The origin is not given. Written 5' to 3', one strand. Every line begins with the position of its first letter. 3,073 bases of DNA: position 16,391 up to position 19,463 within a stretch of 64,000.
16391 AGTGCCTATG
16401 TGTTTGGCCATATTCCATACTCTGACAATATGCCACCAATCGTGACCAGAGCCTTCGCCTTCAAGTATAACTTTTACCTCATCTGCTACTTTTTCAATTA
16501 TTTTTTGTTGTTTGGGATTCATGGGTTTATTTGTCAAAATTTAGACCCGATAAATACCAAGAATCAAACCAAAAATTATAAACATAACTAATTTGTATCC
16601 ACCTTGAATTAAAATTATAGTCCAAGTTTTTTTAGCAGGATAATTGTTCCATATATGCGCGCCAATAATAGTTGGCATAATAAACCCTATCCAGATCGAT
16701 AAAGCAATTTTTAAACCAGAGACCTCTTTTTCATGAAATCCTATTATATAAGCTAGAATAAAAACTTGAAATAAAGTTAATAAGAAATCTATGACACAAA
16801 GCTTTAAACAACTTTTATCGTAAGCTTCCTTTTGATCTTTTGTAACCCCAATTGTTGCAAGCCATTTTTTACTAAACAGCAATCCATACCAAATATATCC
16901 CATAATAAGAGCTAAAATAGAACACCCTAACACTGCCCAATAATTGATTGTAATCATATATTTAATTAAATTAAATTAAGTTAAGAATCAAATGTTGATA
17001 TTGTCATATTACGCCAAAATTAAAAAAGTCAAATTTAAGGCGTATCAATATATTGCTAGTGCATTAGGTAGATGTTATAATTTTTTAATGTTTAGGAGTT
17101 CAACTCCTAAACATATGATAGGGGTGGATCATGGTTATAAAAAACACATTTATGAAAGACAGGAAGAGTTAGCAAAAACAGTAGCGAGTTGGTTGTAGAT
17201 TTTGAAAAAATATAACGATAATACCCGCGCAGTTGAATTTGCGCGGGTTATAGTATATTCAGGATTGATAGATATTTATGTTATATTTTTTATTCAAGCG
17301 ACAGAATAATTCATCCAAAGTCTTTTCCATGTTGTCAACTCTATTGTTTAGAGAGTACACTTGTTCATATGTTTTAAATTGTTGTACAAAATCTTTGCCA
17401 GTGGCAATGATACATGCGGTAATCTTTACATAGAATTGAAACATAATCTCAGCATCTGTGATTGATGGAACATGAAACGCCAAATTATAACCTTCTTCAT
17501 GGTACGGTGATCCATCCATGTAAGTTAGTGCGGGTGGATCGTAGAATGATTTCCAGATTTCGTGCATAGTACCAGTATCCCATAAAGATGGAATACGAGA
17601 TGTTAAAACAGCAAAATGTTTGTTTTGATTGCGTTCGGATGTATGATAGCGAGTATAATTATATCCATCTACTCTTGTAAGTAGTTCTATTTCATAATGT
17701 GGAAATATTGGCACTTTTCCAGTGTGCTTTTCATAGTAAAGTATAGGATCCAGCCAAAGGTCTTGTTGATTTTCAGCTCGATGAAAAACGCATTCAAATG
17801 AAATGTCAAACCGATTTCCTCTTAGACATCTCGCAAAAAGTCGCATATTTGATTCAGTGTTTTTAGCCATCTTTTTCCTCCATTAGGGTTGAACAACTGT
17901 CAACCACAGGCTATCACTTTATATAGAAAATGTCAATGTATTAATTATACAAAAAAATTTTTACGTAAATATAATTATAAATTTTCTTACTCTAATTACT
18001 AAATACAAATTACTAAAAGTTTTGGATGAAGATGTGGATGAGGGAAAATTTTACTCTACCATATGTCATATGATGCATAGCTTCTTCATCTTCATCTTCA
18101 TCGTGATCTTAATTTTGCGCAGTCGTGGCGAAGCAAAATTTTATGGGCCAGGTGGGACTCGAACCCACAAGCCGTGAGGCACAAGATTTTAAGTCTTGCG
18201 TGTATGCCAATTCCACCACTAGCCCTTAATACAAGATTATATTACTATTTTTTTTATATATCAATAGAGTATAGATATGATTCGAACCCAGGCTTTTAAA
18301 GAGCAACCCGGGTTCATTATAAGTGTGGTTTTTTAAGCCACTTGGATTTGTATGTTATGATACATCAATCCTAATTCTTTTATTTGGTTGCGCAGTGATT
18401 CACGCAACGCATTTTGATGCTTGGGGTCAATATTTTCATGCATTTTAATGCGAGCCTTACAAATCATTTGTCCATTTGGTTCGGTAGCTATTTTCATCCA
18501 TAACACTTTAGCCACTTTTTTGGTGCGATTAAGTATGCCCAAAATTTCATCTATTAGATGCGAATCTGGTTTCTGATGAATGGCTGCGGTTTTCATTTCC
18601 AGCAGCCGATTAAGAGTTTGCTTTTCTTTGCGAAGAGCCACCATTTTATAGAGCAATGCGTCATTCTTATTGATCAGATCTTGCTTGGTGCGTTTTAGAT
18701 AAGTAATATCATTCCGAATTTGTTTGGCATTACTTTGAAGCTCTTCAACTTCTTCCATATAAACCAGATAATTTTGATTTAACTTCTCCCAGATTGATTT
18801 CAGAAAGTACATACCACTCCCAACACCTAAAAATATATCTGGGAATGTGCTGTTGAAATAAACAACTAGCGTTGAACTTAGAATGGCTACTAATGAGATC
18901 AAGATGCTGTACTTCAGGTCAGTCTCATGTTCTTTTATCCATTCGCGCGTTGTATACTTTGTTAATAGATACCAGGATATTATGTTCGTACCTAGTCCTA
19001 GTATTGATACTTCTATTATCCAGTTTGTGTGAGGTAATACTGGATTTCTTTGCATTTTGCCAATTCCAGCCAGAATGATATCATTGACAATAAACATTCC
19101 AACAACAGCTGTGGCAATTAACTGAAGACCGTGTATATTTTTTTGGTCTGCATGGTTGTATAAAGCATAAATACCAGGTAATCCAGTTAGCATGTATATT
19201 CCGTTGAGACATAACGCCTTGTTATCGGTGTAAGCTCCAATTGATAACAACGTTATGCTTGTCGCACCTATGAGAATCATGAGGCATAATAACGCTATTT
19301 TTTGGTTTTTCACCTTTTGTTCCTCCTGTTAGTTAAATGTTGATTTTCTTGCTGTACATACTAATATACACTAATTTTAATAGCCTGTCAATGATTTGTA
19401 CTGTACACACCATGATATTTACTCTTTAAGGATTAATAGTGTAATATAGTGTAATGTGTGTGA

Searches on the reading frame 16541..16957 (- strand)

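Call 34: search_protein_families(library=pfam, proteins=[window:16541-16957:-], max_evalue=0.001)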
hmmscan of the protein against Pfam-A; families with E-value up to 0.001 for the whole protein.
window:16541-16957:- (138 aa): 1 family
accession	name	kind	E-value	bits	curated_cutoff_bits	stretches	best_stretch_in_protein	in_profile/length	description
PF08570.15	DUF1761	-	2.9e-22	79.7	31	1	7-134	1-123/123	Protein of unknown function (DUF1761)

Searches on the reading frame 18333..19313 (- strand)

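Call 34: search_protein_families(library=pfam, proteins=[window:18333-19313:-], max_evalue=0.001)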
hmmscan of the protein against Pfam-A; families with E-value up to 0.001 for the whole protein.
window:18333-19313:- (326 aa): 1 family
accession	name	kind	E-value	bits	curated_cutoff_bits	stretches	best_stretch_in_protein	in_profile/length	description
PF10473.14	CENP-F_leu_zip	-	0.00089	19.8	34.5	1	175-246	26-97/140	Leucine-rich repeats of kinetochore protein Cenp-F/LEK1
